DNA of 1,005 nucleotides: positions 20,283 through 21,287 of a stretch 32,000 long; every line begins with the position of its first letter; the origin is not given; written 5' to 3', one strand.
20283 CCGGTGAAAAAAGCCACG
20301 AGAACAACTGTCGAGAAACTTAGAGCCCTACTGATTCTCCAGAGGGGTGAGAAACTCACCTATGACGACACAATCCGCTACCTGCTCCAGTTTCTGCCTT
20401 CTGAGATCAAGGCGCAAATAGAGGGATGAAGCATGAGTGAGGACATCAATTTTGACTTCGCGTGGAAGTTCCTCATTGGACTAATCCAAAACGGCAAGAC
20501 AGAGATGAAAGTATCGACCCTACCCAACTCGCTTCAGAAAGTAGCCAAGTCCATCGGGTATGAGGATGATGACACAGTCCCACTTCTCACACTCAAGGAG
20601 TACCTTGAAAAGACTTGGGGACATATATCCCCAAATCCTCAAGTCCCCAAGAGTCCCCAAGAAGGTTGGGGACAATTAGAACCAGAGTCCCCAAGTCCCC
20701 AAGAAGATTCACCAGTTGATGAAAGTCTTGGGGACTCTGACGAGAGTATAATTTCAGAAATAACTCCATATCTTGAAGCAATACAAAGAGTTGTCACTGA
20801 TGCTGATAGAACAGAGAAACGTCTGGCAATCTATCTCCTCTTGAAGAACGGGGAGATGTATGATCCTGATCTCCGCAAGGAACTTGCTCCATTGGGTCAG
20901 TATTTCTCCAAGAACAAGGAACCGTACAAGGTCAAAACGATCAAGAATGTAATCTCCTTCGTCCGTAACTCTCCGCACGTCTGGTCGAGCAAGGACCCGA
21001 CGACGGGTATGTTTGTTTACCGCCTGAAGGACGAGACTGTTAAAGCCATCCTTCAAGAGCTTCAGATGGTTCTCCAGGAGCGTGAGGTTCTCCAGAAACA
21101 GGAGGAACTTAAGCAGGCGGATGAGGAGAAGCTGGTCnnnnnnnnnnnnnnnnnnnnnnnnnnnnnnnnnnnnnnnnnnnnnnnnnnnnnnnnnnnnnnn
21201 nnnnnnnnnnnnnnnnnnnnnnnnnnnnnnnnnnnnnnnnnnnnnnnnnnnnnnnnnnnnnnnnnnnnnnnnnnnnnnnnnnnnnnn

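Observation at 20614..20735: Eight copies of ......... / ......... in 122 bp inside the mcm coding region, read in all three frames: iteron-like DNA signal (candidate origin or Rep-binding site)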

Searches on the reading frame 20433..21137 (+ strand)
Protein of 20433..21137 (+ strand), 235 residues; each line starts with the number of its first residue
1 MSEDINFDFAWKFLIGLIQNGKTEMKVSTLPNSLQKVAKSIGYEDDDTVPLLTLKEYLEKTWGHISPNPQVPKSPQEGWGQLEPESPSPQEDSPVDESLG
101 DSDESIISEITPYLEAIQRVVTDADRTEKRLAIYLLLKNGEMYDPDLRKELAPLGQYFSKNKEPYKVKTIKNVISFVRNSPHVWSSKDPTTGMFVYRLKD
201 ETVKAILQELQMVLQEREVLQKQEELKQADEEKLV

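Call 14: find_homologous_proteins(query=window:20433-21137:+, max_evalue=0.001)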
Query window:20433-21137:+ (235 aa): 2 proteins with E <= 0.001 among 279 candidates.
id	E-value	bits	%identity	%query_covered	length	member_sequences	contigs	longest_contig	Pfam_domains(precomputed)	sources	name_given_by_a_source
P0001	5.1e-62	227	61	74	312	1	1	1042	PF14551.12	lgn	-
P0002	1.4e-39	154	45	77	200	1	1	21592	-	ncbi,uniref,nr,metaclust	ncbi:N-terminal part of the MCM2-like helicase [Thermococcus prieurii virus 1]|uniref:N-terminal par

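Call 19: find_encoding_contigs(protein=P0001, flank=5000)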
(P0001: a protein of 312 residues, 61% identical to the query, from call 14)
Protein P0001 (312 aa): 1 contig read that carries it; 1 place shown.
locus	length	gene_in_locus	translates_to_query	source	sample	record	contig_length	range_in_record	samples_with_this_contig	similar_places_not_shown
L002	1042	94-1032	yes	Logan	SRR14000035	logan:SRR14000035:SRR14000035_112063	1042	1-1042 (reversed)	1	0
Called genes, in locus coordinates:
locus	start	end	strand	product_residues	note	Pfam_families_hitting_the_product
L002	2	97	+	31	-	?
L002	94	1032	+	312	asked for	PF14551:MCM_N (weak)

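Call 26: find_related_loci(query=A1, collection=genome_contigs, flank=6000)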
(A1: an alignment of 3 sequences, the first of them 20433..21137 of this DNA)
Query A1 (235 aa) in genome_contigs; peptide patterns used: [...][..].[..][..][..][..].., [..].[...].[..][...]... (x = any residue, [..] = any of these).
35 stretches matched a pattern, but none encodes a relative of the query by tblastn (E <= 1e-3).

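Call 44: find_homologous_proteins(query=A3, max_evalue=0.001)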
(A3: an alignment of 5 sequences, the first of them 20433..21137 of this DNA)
Query A3 (5 sequences) (235 aa, profile of the alignment): 3 proteins with E <= 0.001 among 6023 candidates.
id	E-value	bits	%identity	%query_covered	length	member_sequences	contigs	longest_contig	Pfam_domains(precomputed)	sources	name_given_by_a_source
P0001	5.5e-118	411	61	74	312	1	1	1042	PF14551.12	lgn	-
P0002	2.5e-97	343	45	77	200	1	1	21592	-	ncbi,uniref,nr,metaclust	ncbi:N-terminal part of the MCM2-like helicase [Thermococcus prieurii virus 1]|uniref:N-terminal par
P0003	9.0e-43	165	56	43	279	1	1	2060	-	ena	-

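Call 45: find_encoding_contigs(protein=P0003, flank=3000)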
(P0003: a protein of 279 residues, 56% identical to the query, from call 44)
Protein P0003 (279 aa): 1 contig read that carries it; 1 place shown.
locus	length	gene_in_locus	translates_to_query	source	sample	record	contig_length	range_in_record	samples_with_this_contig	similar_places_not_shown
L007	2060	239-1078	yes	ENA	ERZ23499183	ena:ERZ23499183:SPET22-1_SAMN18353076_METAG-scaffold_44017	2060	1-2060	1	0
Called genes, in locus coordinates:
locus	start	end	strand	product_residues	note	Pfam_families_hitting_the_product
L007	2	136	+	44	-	?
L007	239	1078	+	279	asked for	-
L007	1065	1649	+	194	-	-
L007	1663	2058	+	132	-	?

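Call 53: search_protein_families(library=pfam, proteins=[L007:1065-1649:+, L007:1663-2058:+, L007:2-136:+, P0003], max_evalue=0.1)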
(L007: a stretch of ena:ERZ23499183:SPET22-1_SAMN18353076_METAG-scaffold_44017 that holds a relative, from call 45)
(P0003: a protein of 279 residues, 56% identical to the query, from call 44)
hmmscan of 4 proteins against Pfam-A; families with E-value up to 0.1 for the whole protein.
L007:1065-1649:+ (194 aa): 9 families
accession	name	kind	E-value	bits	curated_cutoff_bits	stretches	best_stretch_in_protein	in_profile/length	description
PF17207.9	MCM_OB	-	9e-17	61.5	24.8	1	78-189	3-105/126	MCM OB domain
PF14551.11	MCM_N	-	8.5e-07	29.8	24.9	1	6-69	27-94/95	MCM N-terminal domain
PF01873.23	eIF-5_eIF-2B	-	0.0024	18.2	27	1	105-147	78-117/117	Domain found in IF2B/IF5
PF09723.15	Zn_ribbon_8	-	0.0027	18.1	34.4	1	116-149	6-37/41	Zinc ribbon domain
PF01155.25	HypA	-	0.0071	16.8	28.9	1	112-152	67-100/112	Hydrogenase/urease nickel incorporation, metallochaperone, hypA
PF07754.17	HVO_2753_ZBP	-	0.061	13.6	33.2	0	114-145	15-46/46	Small zinc finger protein HVO_2753-like, Zn-binding pocket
PF13005.12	zf-IS66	-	0.075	13.9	27.3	0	138-162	1-26/46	zinc-finger binding domain of transposase IS66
PF08271.17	Zn_Ribbon_TF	-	0.088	12.8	29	0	113-123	17-27/43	TFIIB zinc-binding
PF13248.11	Zn_ribbon_3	-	0.097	12.6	27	0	140-149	4-12/26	zinc-ribbon domain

L007:1663-2058:+ (132 aa): 9 families
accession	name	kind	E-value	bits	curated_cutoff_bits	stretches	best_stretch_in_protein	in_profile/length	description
PF00493.29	MCM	-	2.4e-16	60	23.3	1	52-132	2-83/224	MCM P-loop domain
PF13191.12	AAA_16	-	0.0014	19.6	32.6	1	107-128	25-46/167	AAA ATPase domain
PF12775.13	AAA_7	-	0.0014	18.6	25.8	1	102-125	29-52/181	P-loop containing dynein motor region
PF05673.19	DUF815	-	0.0051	16.4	23.8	1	105-126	52-73/249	Protein of unknown function (DUF815)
PF00158.32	Sigma54_activat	-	0.0058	16.8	20.2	1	103-132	19-48/168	Sigma-54 interaction domain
PF13555.12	AAA_29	-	0.027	14.7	27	1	101-123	17-39/61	P-loop containing region of AAA domain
PF13401.12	AAA_22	-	0.058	14.2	27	1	105-127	4-26/130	AAA domain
PF13245.12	AAA_19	-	0.076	13.6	25.1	0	105-129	10-34/134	AAA domain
PF20030.5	bpMoxR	-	0.089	12.3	27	0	102-126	27-51/205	MoxR domain in the MoxR-vWA-beta-propeller ternary systems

L007:2-136:+ (44 aa): 1 family
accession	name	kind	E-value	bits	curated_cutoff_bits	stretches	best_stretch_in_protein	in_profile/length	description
PF04014.23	MazE_antitoxin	-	0.01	16.2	24.7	1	6-35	12-46/48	Antidote-toxin recognition MazE, bacterial antitoxin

P0003 (279 aa): 0 families

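Call 66: predict_structure(alignment_id=A4)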
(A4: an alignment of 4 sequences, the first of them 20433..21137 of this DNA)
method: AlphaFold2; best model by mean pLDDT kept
length: 235 residues; sequences in the alignment: 4
mean_pLDDT: 79.1   pTM: 0.54
mean pLDDT of the five models: 79.1, 77.9, 77.6, 77.6, 72.0
residues with pLDDT >= 90: 105; 70-90: 78; 50-70: 10; < 50: 42
segments of 3 or more residues with pLDDT < 50: 1-3, 63-101
pLDDT, mean of each block of 10 residues (from residue 1): 60 86 88 86 89 85 44 29 33 34 75 96 95 94 94 91 93 96 93 93 95 91 84 66
secondary structure, 60 per line:
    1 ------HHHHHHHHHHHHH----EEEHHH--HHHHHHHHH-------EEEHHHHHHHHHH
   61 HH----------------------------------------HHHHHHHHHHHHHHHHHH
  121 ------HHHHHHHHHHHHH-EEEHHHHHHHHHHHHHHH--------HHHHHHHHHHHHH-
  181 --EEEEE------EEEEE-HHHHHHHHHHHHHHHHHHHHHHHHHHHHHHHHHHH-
elements in order: H7-19 E24-26 H32-40 E48-50 H51-62 H103-120 H127-139 E141-143 H144-158 H167-179 E183-187 E194-198 H200-234

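Call 70: fold_search(model_id=the predicted structure, library=pdb)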
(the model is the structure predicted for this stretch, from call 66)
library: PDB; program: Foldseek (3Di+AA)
matches with E <= 10: 807; with E <= 0.001: 0
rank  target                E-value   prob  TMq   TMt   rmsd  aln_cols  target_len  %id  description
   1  7kua                  2.4e-03  1.00  0.30  0.43   6.6       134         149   16  Crystal structure of the MarR family transcriptional regulator from Pseudomonas putida bound to Indole 3 acetic acid (released 2021-12-01)
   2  1s3j_A                4.6e-03  1.00  0.33  0.49   6.8       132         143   12  X-ray crystal structure of YusO protein from Bacillus subtilis (released 2004-04-13)
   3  4lll_M                8.6e-03  1.00  0.32  0.55   7.6       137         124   12  Crystal structure of S. aureus MepR-DNA complex (released 2014-05-14)
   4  2nnn_D                1.3e-02  1.00  0.31  0.49   9.0       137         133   17  Crystal structure of probable transcriptional regulator from Pseudomonas aeruginosa (released 2006-11-21)
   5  2fbi                  1.3e-02  1.00  0.30  0.46   8.4       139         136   14  The crystal structure of transcriptional regulator PA4135 (released 2005-12-20)
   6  6pcp_A                1.3e-02  1.00  0.29  0.42   8.3       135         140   16  Mechanism for regulation of DNA binding of Bordetella bronchiseptica BpsR by 6-hydroxynicotinic acid (released 2019-11-06)
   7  3eco_A                1.5e-02  1.00  0.34  0.54   5.6       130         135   15  Crystal structure of MepR, a transcription regulator of the Staphylococcus aureus multidrug efflux pump MepA (released 2009-02-10)
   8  1z91                  1.5e-02  1.00  0.30  0.48  10.3       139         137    9  x-ray crystal structure of apo-OhrRC15S in reduced form: MarR family protein (released 2005-10-25)
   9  4yif_B                1.5e-02  1.00  0.32  0.49   8.9       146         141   17  Crystal structure of Rv0880 (released 2015-06-10)
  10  7nvs_W                1.5e-02  1.00  0.27  0.33   8.7       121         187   12  RNA polymerase II core pre-initiation complex with closed promoter DNA in proximal position (released 2021-05-05)
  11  7el3_A                1.5e-02  1.00  0.33  0.50   8.6       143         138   12  Crystal structure of HpaR-DNA complex from Acinetobacter baumannii (released 2022-01-19)
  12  5aip_A                1.7e-02  1.00  0.33  0.49   8.7       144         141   16  Crystal structure of NadR in complex with 4-hydroxyphenylacetate (released 2016-03-02)
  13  6pcp_C                2.0e-02  1.00  0.29  0.43   6.7       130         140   15  Mechanism for regulation of DNA binding of Bordetella bronchiseptica BpsR by 6-hydroxynicotinic acid (released 2019-11-06)
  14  4g9y                  2.3e-02  1.00  0.28  0.46   8.8       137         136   12  Crystal Structure of the PcaV transcriptional regulator from Streptomyces coelicolor (released 2013-06-05)
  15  2qby_B                2.3e-02  1.00  0.31  0.21   9.6       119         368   18  Crystal structure of a heterodimer of Cdc6/Orc1 initiators bound to origin DNA (from S. solfataricus) (released 2007-09-11)
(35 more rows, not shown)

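Call 75: search_protein_representatives(alignment_id=A4)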
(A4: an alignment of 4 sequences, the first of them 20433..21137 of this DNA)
Query: 4 sequences, 240 profile positions. Proteins with E-value up to 0.001 (for the whole library): 8; up to 1e-10: 6; up to 1e-30: 2. The best 8 are listed.
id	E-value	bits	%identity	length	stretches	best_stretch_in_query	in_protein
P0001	8.8e-113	392.2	-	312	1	1-240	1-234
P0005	2.0e-37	145.4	-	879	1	4-238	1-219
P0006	1.1e-29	120.1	-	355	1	16-239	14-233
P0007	4.0e-26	108.4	-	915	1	19-239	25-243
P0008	6.3e-24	101.3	-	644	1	37-240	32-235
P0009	5.0e-17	78.7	-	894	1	37-240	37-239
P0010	2.5e-08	50.2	-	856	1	75-223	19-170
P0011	4.1e-04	36.4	-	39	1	172-208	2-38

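Call 81: find_encoding_contigs(protein=P0005, flank=2500, max_places=2)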
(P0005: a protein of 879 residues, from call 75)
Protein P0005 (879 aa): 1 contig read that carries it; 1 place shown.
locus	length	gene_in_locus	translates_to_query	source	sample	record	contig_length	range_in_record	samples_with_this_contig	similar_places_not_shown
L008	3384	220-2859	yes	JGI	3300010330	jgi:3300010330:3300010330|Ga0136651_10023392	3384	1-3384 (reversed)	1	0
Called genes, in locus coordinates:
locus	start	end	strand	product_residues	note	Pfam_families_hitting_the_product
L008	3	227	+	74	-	?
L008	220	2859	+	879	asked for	PF17207:MCM_OB, PF00493:MCM, PF07728:AAA_5, PF01078:Mg_chelatase (weak), PF17855:MCM_lid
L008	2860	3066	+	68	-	-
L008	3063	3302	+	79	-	-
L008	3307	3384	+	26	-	?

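Call 83: find_encoding_contigs(protein=P0007, flank=2500, max_places=1)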
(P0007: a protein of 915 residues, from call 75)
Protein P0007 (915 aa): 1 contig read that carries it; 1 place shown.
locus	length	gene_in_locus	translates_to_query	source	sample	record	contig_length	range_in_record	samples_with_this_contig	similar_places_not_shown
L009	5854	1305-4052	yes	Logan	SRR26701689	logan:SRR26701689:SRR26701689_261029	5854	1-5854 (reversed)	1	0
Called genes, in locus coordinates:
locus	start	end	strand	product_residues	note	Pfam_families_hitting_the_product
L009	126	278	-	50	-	-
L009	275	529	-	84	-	-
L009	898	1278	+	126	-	-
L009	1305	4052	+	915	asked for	PF14551:MCM_N, PF17207:MCM_OB, PF00493:MCM, PF01078:Mg_chelatase (faint), PF07728:AAA_5, PF17855:MCM_lid, PF21100:WHD_MCM (weak)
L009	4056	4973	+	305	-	PF25164:CoiA_N, PF25169:DUF7830 (weak), PF06054:CoiA_nuc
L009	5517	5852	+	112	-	?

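Call 84: find_encoding_contigs(protein=P0010, flank=2500, max_places=1)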
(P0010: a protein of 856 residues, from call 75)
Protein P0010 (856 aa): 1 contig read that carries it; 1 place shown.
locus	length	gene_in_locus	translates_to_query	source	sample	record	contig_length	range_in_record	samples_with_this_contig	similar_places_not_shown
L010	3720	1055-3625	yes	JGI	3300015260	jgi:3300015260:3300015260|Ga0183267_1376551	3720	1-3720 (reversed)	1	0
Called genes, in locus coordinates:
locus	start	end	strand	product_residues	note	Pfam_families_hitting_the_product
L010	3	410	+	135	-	?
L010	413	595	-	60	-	-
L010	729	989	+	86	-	-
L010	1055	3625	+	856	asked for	PF07728:AAA_5 (faint), PF14551:MCM_N, PF17207:MCM_OB, PF00493:MCM, PF01078:Mg_chelatase (weak), PF17855:MCM_lid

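Call 85: find_encoding_contigs(protein=P0009, flank=2500, max_places=1)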
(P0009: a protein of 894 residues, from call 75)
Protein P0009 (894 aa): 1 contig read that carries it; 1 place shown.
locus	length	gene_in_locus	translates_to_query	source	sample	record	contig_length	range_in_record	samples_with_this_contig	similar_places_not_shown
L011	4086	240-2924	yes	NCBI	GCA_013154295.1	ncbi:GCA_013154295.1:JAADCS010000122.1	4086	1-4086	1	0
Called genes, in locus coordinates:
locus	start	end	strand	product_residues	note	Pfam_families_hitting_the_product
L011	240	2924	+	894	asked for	PF14551:MCM_N (weak), PF17207:MCM_OB, PF00493:MCM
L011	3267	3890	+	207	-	-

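Call 86: find_encoding_contigs(protein=P0016, flank=2500, max_places=1)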
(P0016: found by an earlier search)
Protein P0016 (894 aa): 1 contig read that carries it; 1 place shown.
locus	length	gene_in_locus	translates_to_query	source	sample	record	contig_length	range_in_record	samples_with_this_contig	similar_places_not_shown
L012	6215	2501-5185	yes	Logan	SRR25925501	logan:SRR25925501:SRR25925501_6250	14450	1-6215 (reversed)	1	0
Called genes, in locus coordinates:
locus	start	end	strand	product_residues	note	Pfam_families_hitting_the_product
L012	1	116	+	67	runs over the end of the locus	-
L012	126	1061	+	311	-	-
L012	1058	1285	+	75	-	-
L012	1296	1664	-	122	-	PF02359:CDC48_N (faint), PF04014:MazE_antitoxin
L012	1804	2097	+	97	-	PF04014:MazE_antitoxin (faint)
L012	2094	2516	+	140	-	-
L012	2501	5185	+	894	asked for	PF17207:MCM_OB, PF00493:MCM, PF17855:MCM_lid (weak)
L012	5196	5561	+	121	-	-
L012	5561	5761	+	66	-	-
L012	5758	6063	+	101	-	-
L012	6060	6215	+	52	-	?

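Call 87: find_encoding_contigs(protein=P0006, flank=2500, max_places=1)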
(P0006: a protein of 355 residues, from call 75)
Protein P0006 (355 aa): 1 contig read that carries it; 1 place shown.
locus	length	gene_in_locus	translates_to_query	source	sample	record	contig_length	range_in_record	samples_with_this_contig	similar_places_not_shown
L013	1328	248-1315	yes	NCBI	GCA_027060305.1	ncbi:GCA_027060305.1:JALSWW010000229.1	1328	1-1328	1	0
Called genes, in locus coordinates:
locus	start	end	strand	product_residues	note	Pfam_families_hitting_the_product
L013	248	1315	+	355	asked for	PF14551:MCM_N (weak)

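Call 113: search_solved_structures(query=A4, max_evalue=1)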
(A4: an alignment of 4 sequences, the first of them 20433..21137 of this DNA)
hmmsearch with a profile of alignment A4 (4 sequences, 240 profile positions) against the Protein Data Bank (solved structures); distinct sequences matched with E-value up to 1: 0.

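Call 114: search_protein_families(library=phrogs, proteins=[window:20433-21137:+], max_evalue=0.01)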
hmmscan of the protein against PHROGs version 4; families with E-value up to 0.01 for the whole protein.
window:20433-21137:+ (235 aa): 0 families

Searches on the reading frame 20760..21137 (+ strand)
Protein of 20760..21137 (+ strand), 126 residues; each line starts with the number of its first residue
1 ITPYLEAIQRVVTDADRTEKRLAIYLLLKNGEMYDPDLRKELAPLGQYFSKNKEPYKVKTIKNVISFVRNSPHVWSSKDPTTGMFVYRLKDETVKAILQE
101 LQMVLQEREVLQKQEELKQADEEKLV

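Call 31: find_related_loci(query=A2, collection=viral_contigs, flank=3000)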
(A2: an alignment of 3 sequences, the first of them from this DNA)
Query A2 (126 aa) in viral_contigs; peptide patterns used: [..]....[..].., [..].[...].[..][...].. (x = any residue, [..] = any of these).
104 stretches matched a pattern; 1 encode a relative of the query (tblastn E <= 1e-3); 1 distinct loci.
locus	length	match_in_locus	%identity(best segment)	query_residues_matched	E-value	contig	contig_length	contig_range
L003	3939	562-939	60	4-126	9e-46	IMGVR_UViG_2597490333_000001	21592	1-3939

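Call 32: find_related_loci(query=A2, collection=genome_contigs, flank=3000)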
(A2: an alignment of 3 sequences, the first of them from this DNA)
Query A2 (126 aa) in genome_contigs; peptide patterns used: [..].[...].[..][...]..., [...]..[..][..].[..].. (x = any residue, [..] = any of these).
50 stretches matched a pattern, but none encodes a relative of the query by tblastn (E <= 1e-3).

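Call 33: find_related_loci(query=A2, collection=metagenome_contigs, flank=3000)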
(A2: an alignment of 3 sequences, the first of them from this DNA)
Query A2 (126 aa) in metagenome_contigs; peptide patterns used: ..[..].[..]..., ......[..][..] (x = any residue, [..] = any of these).
269 stretches matched a pattern; 2 encode a relative of the query (tblastn E <= 1e-3); 2 distinct loci.
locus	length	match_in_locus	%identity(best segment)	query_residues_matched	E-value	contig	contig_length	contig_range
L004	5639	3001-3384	70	1-126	8e-62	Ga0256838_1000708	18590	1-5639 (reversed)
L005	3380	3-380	71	3-126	1e-60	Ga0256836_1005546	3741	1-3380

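Call 42: search_protein_families(library=pfam, proteins=[L004:2423-2671:+, L004:1923-2342:+, L004:1228-1794:+], max_evalue=1)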
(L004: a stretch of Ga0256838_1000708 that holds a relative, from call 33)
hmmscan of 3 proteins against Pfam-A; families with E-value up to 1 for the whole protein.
L004:2423-2671:+ (82 aa): 1 family
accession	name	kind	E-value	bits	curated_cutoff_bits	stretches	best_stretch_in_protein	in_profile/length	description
PF19036.6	Fuz_longin_1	-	0.0077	16.9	26.1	1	8-69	24-84/125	First Longin domain of FUZ, MON1 and HPS1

L004:1923-2342:+ (139 aa): 1 family
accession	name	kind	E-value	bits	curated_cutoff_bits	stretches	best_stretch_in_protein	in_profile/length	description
PF04014.23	MazE_antitoxin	-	2.8e-07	30.8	24.7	1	21-46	7-32/48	Antidote-toxin recognition MazE, bacterial antitoxin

L004:1228-1794:+ (188 aa): 0 families
